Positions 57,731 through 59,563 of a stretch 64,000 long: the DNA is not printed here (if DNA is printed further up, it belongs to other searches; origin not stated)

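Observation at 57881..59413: Three-domain copper-handling fusion: HMA + DsbD_2-like membrane core + cupredoxin-like C-terminal domain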

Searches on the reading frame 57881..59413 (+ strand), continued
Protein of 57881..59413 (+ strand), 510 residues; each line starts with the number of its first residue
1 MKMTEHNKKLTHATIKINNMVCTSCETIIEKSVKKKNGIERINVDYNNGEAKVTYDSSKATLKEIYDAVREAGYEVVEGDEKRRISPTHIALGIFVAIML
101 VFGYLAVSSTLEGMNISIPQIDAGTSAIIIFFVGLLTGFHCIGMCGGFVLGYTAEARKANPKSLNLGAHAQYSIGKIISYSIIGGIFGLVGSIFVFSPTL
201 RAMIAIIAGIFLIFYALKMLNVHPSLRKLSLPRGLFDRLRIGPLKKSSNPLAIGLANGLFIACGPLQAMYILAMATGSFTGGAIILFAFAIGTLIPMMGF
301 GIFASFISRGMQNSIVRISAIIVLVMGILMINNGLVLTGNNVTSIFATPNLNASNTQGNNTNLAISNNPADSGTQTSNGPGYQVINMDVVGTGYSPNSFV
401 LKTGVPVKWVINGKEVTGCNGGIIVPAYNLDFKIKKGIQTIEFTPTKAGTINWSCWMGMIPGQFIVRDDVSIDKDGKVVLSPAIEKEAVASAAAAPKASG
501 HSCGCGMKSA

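Call 21: find_related_loci(query=A1, collection=genome_contigs, flank=6000)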
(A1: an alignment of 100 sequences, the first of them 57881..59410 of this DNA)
Query A1 (510 aa) in genome_contigs; peptide patterns used: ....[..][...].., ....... (x = any residue, [..] = any of these).
600 stretches matched a pattern (row limit reached: there are more); 552 encode a relative of the query (tblastn E <= 1e-3); the best 80 are kept; 80 distinct loci.
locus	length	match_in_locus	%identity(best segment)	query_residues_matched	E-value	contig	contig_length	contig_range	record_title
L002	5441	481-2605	65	2-508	0e+0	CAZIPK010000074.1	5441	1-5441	MAG TPA_asm: uncultured archaeon isolate binchicken_co16_357 genome assembly, contig: NODE_24743_length_5441_cov_4.93334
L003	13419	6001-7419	63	10-497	0e+0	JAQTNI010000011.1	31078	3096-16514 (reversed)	MAG: Candidatus ainarchaeum sp. isolate STA_60 NODE_2786_length_31078_cov_3.572938_Sandtown_A, whole genome shotgun sequ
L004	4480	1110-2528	62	10-497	0e+0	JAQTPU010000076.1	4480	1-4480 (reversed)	MAG: Candidatus ainarchaeum sp. isolate STB_123 NODE_65682_length_4480_cov_2.160349_Sandtown_B, whole genome shotgun seq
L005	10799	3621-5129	58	5-497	0e+0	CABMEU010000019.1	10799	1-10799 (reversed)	uncultured archaeon isolate LFW-252_2 genome assembly, contig: LFW2522_26, whole genome shotgun sequence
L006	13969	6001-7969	58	6-497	0e+0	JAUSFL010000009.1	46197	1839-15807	MAG: Candidatus Iainarchaeum archaeon isolate E14_maxbin.308 E14_k141_1408921, whole genome shotgun sequence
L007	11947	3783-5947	57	15-497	0e+0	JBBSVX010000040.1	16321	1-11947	MAG: archaeon isolate H43-bin240_1 H43_bin240_1_000000000040, whole genome shotgun sequence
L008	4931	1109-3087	43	7-497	2e-128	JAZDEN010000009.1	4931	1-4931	MAG: archaeon isolate MEGAHIT-group-0.152 k141_10709872, whole genome shotgun sequence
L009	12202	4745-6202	43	14-506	1e-126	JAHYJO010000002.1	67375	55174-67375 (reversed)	MAG: Nanobdellati archaeon isolate KA24 NODE_246_length_67375_cov_29.743695, whole genome shotgun sequence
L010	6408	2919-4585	44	1-504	1e-126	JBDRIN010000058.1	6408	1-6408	MAG: archaeon isolate MEGAHIT-group-1.588 k141_9125061, whole genome shotgun sequence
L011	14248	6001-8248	46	8-504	8e-126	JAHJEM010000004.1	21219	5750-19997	MAG: Nanoarchaeota archaeon isolate Modern_marine_glass_biofilm.mb.128 Modern_marine_gla.mb.128_k141_29039, whole genome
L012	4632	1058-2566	42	4-506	4e-127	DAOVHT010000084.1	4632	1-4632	MAG TPA_asm: Candidatus Nanohaloarchaea archaeon isolate CSMAG_1348 CSMAG_1348_k141_5927901_length_4632_cov_9.6905, whol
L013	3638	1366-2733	45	4-466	3e-128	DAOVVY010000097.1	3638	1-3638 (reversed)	MAG TPA_asm: Candidatus Nanohaloarchaea archaeon isolate CSMAG_1717 CSMAG_1717_k141_3134239_length_3638_cov_8.0000, whol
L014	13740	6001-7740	44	17-471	9e-125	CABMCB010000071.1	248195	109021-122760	uncultured archaeon isolate LFW-28 genome assembly, contig: LFW28_7, whole genome shotgun sequence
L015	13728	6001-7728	44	2-506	2e-124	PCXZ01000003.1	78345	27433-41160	MAG: Candidatus Woesearchaeota archaeon CG10_big_fil_rev_8_21_14_0_10_44_13 CG10_8_21_14_0.10_scaffold_167_c, whole geno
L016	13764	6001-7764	46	5-471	2e-124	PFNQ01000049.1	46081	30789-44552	MAG: Candidatus Woesearchaeota archaeon CG_4_10_14_0_2_um_filter_33_13 CG_4_10_14_0.2_scaffold_181_c, whole genome shotg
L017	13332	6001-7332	46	22-483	7e-124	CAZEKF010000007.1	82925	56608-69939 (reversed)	MAG TPA_asm: uncultured Methanosarcinales archaeon isolate SRP200020_co7_100 genome assembly, contig: NODE_107_length_82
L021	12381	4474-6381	47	9-471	1e-122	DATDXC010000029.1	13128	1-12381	MAG TPA_asm: Candidatus Nanoarchaeia archaeon isolate SMAG_U8128 k141_525607, whole genome shotgun sequence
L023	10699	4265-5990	45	5-478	2e-122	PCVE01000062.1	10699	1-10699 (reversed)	MAG: Candidatus Woesearchaeota archaeon CG11_big_fil_rev_8_21_14_0_20_43_8 CG11_8_21_14_0.20_scaffold_3941_c, whole geno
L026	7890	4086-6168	44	15-486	1e-121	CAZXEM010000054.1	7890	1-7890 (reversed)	MAG TPA_asm: uncultured Methanosarcinales archaeon isolate binchicken_co28_250 genome assembly, contig: NODE_5915_length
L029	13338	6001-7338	44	12-471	2e-121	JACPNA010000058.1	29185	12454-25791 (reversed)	MAG: Candidatus Woesearchaeota archaeon isolate NC_groundwater_563_Ag_S-0.1um_35_31 S35_SO-1_scaffold_612303, whole geno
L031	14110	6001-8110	43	7-499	6e-121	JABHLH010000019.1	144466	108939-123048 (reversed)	MAG: archaeon isolate SI037S2_bin4 k141_1323678, whole genome shotgun sequence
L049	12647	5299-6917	45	1-497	6e-118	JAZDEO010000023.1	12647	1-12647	MAG: archaeon isolate MEGAHIT-group-0.155 k141_14115686, whole genome shotgun sequence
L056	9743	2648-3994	43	17-471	2e-117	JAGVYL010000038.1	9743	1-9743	Candidatus Woesearchaeota archaeon isolate RIFOXYD1_FULL_39_9.8 rifoxyd1_full_scaffold_2738, whole genome shotgun sequen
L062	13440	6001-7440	42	9-506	1e-115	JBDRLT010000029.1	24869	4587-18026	MAG: Candidatus Woesearchaeota archaeon isolate MEGAHIT-group-1.794 k141_13669031, whole genome shotgun sequence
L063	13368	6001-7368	43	10-471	4e-115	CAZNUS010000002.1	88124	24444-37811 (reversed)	MAG TPA_asm: uncultured Methanosarcinales archaeon isolate binchicken_co38_1369 genome assembly, contig: NODE_666_length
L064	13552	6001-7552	44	8-473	1e-115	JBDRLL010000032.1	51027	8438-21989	MAG: Candidatus Altiarchaeota archaeon isolate MEGAHIT-group-1.775 k141_3282744, whole genome shotgun sequence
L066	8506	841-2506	43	9-508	5e-115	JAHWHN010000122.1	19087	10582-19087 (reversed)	MAG: Candidatus Woesearchaeota archaeon isolate MP5_1_678 k127_43129850, whole genome shotgun sequence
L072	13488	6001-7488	41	14-501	7e-112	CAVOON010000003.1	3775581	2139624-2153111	MAG: uncultured Alphaproteobacteria bacterium isolate MFD00082.bin.1.2 genome assembly, contig: contig_5033, whole genom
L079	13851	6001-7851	40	9-497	2e-110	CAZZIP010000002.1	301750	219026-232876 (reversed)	MAG TPA_asm: uncultured Methylococcales bacterium isolate binchicken_co30_122 genome assembly, contig: NODE_31_length_30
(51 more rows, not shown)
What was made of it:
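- Relatives occur in copper-hungry Methylococcales (call 21).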

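Call 24: search_protein_representatives(protein=window:58130-59410:+)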
Query: 427 residues. Proteins with E-value up to 0.001 (for the whole library): 6819; up to 1e-10: 2315; up to 1e-30: 636. The best 150 are listed.
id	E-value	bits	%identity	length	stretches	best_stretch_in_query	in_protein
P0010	6.1e-169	578.8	71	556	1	7-423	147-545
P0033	1.6e-137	475.3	51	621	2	9-389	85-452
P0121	9.4e-104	364.0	46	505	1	18-423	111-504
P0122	2.0e-101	356.4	51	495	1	24-421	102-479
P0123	4.0e-101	355.4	50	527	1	18-425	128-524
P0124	4.3e-98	345.4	50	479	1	8-423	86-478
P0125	1.3e-94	333.9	47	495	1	9-421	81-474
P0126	4.2e-91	322.4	47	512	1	17-423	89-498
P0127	4.8e-88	312.3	46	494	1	31-423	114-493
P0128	5.5e-88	312.1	45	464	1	16-423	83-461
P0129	1.2e-87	311.0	43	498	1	2-423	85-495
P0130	7.3e-85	301.8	47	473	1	8-421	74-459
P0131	6.0e-84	298.8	45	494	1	6-423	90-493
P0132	2.5e-82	293.5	45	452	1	21-386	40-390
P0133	3.7e-82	292.9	41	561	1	19-410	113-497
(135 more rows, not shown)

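Call 25: predict_structure(alignment_id=A1)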
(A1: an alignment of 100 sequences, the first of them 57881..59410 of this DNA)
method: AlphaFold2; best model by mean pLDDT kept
length: 510 residues; sequences in the alignment: 100
mean_pLDDT: 83.2   pTM: 0.69
mean pLDDT of the five models: 83.2, 82.8, 80.7, 79.9, 79.5
residues with pLDDT >= 90: 249; 70-90: 184; 50-70: 31; < 50: 46
segments of 3 or more residues with pLDDT < 50: 343-378, 502-510
pLDDT, mean of each block of 10 residues (from residue 1): 76 94 88 96 95 98 97 89 76 78 75 65 85 91 86 87 91 96 96 84 90 91 87 73 68 90 83 93 97 93 82 85 89 82 46 37 35 45 95 94 96 94 94 96 95 86 94 92 89 67 41
secondary structure, 60 per line:
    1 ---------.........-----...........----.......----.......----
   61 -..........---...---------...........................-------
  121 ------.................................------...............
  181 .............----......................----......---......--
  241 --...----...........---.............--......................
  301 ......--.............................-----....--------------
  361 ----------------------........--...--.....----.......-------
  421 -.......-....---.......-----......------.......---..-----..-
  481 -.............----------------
elements in order: E10-18 H24-34 E39-45 E50-56 H62-71 E75-77 H87-113 H127-159 H166-193 H198-219 H224-229 H233-238 H250-260 H264-276 H279-306 H309-337 H343-346 E383-390 E393-395 E398-402 E407-413 E422-425 E430-433 E437-443 E449-454 E461-467 H482-494
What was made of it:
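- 57908..58111 (+): Cytoplasmic HMA domain, residues 10-77, with M20-x-C22-x-x-C25. The AF2 model has a beta-alpha-beta-beta-alpha-beta order with pLDDT about 90-98 over most of the domain (call 25).
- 58892..59020 (+): Disordered Asn/Thr/Ser/Gly-rich external linker, residues 338-380, with three N-x-S/T sequons and no Lys or Arg. pLDDT is below 50 for residues 343-378 (call 25).
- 59282..59410 (+): C-terminal extension, residues 468-510. It has a helix at 482-494 and a disordered Gly-rich tail ending in C503-G-C505-G-M. AF2 model (call 25).
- On HMA (PF00403) metallochaperone domain: The AF2 elements E10-18, H24-34, E39-45, E50-56, H62-71 and E75-77 give the expected order (call 25).
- The model has 7 helices (call 25).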

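Call 32: search_protein_families(library=pfam, proteins=[L003:7567-7890:+, L007:6157-6489:+, L007:6520-7326:+, L006:8434-9231:+, L029:7479-7964:+, L029:7969-8829:+, L029:8913-9245:+, L031:7463-7894:+, L017:7740-8183:+, L049:7228-7767:+], max_evalue=0.01)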
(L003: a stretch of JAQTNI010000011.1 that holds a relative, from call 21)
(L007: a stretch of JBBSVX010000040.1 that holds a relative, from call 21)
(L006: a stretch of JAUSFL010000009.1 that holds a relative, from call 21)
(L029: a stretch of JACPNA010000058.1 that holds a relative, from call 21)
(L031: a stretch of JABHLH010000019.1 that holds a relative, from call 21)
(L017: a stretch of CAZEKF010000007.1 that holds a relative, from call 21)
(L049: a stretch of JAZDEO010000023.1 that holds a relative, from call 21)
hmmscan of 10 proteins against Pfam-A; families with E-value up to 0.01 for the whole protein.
L003:7567-7890:+ (107 aa): 2 families
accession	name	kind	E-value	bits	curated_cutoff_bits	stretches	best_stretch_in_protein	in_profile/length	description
PF01022.26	HTH_5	-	3.2e-09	37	22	1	10-57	1-45/47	Bacterial regulatory protein, arsR family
PF12840.13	HTH_20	-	4.6e-07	30.1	27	1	8-57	1-48/51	Helix-turn-helix domain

L007:6157-6489:+ (110 aa): 8 families
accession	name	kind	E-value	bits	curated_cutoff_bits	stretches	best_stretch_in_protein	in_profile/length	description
PF01022.26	HTH_5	-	9.7e-13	48.2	22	1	18-67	1-47/47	Bacterial regulatory protein, arsR family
PF12840.13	HTH_20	-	6.5e-07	29.7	27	1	16-65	1-48/51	Helix-turn-helix domain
PF13412.12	HTH_24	-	1.9e-05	24.6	21.9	1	18-65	2-47/48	Winged helix-turn-helix DNA-binding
PF24038.1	DUF7347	-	4.4e-05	24.1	27.6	1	12-75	4-64/77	Domain of unknown function (DUF7347)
PF25212.1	HVO_A0114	-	6.9e-05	23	27.6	1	16-74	19-75/84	HVO_A0114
PF21248.3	SoFic-like_C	-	0.00054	20.6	27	1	47-76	42-71/76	Protein adenylyltransferase SoFic-like, C-terminal domain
PF01475.25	FUR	-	0.0017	18.9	23.1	1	20-79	9-74/121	Ferric uptake regulator family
PF13601.12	HTH_34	-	0.0072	16.9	27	1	21-74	2-53/80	Winged helix DNA-binding domain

L007:6520-7326:+ (268 aa): 0 families

L006:8434-9231:+ (265 aa): 1 family
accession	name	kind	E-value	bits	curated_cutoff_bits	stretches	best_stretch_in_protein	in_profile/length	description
PF12704.14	MacB_PCD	-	0.0026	18.5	27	0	180-257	104-177/207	MacB-like periplasmic core domain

L029:7479-7964:+ (161 aa): 2 families
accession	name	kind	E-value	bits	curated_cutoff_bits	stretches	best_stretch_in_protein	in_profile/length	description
PF13473.12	Cupredoxin_1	-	2.7e-13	50.3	27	1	46-160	3-104/104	Cupredoxin-like domain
PF13912.12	zf-C2H2_6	-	0.0011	19.3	25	1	3-25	3-24/27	C2H2-type zinc finger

L029:7969-8829:+ (286 aa): 0 families

L029:8913-9245:+ (110 aa): 2 families
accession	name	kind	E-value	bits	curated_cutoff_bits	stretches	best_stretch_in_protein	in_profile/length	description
PF12840.13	HTH_20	-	6.8e-09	36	27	1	15-64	1-48/51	Helix-turn-helix domain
PF01022.26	HTH_5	-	1.2e-07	31.9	22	1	17-64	1-45/47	Bacterial regulatory protein, arsR family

L031:7463-7894:+ (143 aa): 1 family
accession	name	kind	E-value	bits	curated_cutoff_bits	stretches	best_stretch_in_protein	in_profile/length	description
PF10080.14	FtrD-like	-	6.4e-23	81.2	26.3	1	44-143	5-101/101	Membrane iron-sulfur containing protein FtrD-like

L017:7740-8183:+ (147 aa): 2 families
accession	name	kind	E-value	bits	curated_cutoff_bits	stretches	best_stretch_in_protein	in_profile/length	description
PF10080.14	FtrD-like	-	3.1e-27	95.1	26.3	1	47-146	5-101/101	Membrane iron-sulfur containing protein FtrD-like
PF09716.15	ETRAMP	-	0.0032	17.9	29.1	1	1-54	1-50/81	Malarial early transcribed membrane protein (ETRAMP)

L049:7228-7767:+ (179 aa): 3 families
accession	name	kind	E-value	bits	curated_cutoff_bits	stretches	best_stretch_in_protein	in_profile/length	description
PF01814.28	Hemerythrin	-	2.5e-18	67.2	25.3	1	9-140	4-127/127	Hemerythrin HHE cation binding domain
PF01745.22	IPT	-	0.0038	17.1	20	1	80-125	134-179/233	Isopentenyl transferase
PF18642.6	IMPa_helical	-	0.0072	17.3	26.7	0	74-144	19-89/109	Immunomodulating metalloprotease helical domain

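Call 33: fold_search(model_id=the predicted structure, library=pdb)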
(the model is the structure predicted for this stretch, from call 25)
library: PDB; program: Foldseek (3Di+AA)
matches with E <= 10: 695; with E <= 0.001: 20
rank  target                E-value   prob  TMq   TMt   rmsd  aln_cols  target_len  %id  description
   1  4f2e                  8.8e-07  1.00  0.17  0.83   1.1        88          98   35  Crystal structure of the Streptococcus pneumoniae D39 copper chaperone CupA with Cu(I) (released 2013-01-30)
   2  4f2f                  1.7e-05  1.00  0.17  0.80   1.3        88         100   26  Crystal structure of the metal binding domain (MBD) of the Streptococcus pneumoniae D39 Cu(I) exporting P-type ATPase Co (released 2013-01-30)
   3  4hci_A                2.3e-04  1.00  0.15  0.82   2.4        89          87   18  Uncharacterized Cupredoxin-like Domain Protein Cupredoxin_1 from Bacillus anthracis (released 2012-10-17)
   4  4hcg_A                2.9e-04  1.00  0.16  0.77   2.4        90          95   18  Uncharacterized Cupredoxin-like Domain Protein Cupredoxin_1 with Zinc bound from Bacillus anthracis (released 2012-10-17)
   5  1osd_A                3.1e-04  1.00  0.13  0.91   0.8        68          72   25  crystal structure of Oxidized MerP from Ralstonia metallidurans CH34 (released 2004-05-18)
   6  2qif_A                3.3e-04  1.00  0.13  0.95   0.8        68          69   29  Crystal structure of a metallochaperone with a tetranuclear Cu(I) cluster (released 2008-07-08)
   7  2l3m_MODEL_1_A        4.7e-04  1.00  0.14  0.94   0.9        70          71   37  Solution structure of the putative copper-ion-binding protein from Bacillus anthracis str. Ames (released 2011-01-12)
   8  4hcf_A                4.7e-04  1.00  0.15  0.82   2.4        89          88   18  Crystal Structure of Uncharacterized Cupredoxin-like Domain Protein Cupredoxin_1 with Copper Bound from Bacillus anthr (released 2012-10-17)
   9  4hcf_B                4.7e-04  1.00  0.16  0.76   8.0       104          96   17  Crystal Structure of Uncharacterized Cupredoxin-like Domain Protein Cupredoxin_1 with Copper Bound from Bacillus anthr (released 2012-10-17)
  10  4hci_B                4.9e-04  1.00  0.16  0.79   2.4        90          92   18  Uncharacterized Cupredoxin-like Domain Protein Cupredoxin_1 from Bacillus anthracis (released 2012-10-17)
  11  7aq2_B                7.1e-04  1.00  0.15  0.14   2.7        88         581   18  Pseudomonas stutzeri nitrous oxide reductase mutant, H583A (released 2021-01-13)
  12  7aq6_B                7.7e-04  1.00  0.15  0.13   2.9        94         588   17  Pseudomonas stutzeri nitrous oxide reductase mutant, H583F (released 2021-01-13)
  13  6y72_B                8.1e-04  1.00  0.15  0.13   2.8        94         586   17  Pseudomonas stutzeri nitrous oxide reductase mutant, H178A (released 2021-01-27)
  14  7aq0_B                8.4e-04  1.00  0.15  0.13   2.9        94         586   17  Pseudomonas stutzeri nitrous oxide reductase mutant, D576A/S550A (released 2021-01-13)
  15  7aq0_A                8.8e-04  1.00  0.15  0.13   2.8        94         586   17  Pseudomonas stutzeri nitrous oxide reductase mutant, D576A/S550A (released 2021-01-13)
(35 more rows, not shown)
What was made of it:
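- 59021..59281 (+): Extracytoplasmic CupA-type cupredoxin domain, residues 381-467. It carries the ligands of CupA's binuclear Cu(I) site: C419, C455, M457 and M459. Foldseek's best hit is 4f2e at 1.1 A rmsd, 35% identity and TM 0.83, followed by the pneumococcal CopA metal-binding domain 4f2f (call 33).
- On CupA-type cupredoxin Cu(I) chaperone: Foldseek's best hit is 4f2e, at 1.1 A rmsd over 88 columns and 35% identity (call 33).
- The model superposes on 4f2e at 1.1 A (call 33).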

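Call 41: find_encoding_contigs(protein=P0001, flank=3000, max_places=2)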
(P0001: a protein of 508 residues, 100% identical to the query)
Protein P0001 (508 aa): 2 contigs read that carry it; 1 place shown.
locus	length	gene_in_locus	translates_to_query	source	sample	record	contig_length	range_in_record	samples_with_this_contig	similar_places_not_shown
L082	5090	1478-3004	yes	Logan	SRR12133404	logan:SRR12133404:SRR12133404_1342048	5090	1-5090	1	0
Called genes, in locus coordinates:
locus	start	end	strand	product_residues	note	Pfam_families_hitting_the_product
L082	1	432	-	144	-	?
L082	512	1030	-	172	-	PF24034:DUF7343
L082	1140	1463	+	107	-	PF00403:HMA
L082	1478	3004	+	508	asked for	PF00403:HMA, PF13386:DsbD_2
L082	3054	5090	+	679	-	?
